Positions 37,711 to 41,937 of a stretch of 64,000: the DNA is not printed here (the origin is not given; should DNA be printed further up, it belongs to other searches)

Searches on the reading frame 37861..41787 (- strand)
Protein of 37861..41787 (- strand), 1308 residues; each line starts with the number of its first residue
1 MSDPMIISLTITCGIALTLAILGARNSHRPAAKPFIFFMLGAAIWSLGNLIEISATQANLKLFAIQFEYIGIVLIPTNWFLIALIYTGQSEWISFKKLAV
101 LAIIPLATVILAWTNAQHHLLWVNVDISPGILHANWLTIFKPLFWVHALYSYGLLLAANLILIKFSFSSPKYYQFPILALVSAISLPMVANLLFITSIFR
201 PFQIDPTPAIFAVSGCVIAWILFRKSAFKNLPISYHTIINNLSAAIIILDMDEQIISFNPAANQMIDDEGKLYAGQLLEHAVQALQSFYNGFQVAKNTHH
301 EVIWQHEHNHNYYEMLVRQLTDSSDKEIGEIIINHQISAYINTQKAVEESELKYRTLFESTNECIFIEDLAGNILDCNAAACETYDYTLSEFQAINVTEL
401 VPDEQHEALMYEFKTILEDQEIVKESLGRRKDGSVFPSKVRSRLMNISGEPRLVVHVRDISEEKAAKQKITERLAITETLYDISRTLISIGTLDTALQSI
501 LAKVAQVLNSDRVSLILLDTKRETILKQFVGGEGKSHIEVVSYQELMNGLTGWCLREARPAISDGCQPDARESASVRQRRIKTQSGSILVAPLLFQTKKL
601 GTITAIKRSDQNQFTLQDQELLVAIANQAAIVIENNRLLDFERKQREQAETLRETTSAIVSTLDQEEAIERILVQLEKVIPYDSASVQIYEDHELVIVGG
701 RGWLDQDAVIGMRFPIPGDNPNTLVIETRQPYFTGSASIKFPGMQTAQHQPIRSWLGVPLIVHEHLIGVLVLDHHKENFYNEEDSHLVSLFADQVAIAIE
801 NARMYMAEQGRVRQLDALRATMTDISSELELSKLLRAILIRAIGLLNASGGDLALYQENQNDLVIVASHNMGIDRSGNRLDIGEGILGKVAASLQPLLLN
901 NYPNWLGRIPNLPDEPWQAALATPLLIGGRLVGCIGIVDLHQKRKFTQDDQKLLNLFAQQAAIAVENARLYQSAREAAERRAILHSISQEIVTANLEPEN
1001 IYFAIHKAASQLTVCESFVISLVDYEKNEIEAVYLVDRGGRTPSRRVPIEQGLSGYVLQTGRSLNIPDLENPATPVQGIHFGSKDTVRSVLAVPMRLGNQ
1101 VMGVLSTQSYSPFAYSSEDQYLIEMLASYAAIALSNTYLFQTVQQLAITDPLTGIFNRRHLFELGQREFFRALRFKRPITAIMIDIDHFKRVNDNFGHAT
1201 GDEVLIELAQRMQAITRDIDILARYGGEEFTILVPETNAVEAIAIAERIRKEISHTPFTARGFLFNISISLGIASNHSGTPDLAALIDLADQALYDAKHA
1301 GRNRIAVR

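Call 9: search_protein_families(library=pfam, proteins=[window:37861-41787:-])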
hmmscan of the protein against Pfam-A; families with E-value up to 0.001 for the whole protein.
window:37861-41787:- (1308 aa): 12 families
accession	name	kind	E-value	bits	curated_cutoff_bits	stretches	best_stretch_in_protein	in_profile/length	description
PF13185.12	GAF_2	-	4.1e-66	221.8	28.6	4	829-966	2-136/136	GAF domain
PF01590.32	GAF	-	1.6e-60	203.9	22.4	4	666-799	3-133/133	GAF domain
PF16927.11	HisKA_7TM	-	7.6e-52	176.8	28.6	1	9-232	2-224/224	N-terminal 7TM region of histidine kinase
PF13492.12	GAF_3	-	1.9e-46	158.1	27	4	998-1136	2-129/129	GAF domain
PF00990.26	GGDEF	-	2.8e-46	157.7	23.8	1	1147-1304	1-161/161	Diguanylate cyclase, GGDEF domain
PF13426.13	PAS_9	-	5.2e-14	52.8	27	1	363-462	2-103/103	PAS domain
PF13188.13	PAS_8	-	9.5e-13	48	21.8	2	353-403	2-49/65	PAS domain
PF11849.14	DUF3369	-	5.9e-12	46.6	27.2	0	937-972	131-166/168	Domain of unknown function (DUF3369)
PF00989.32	PAS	-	9.6e-11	42.1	22.6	1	353-460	2-113/113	PAS fold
PF08448.16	PAS_4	-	9.4e-09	35.9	23.1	1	358-464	1-109/110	PAS fold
PF15714.11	SpoVT_C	-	0.00027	21.4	27.5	0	915-958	77-120/128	Stage V sporulation protein T C-terminal, transcription factor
PF17853.6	GGDEF_2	-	0.00056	20.6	24.5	0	1173-1294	17-114/116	GGDEF-like domain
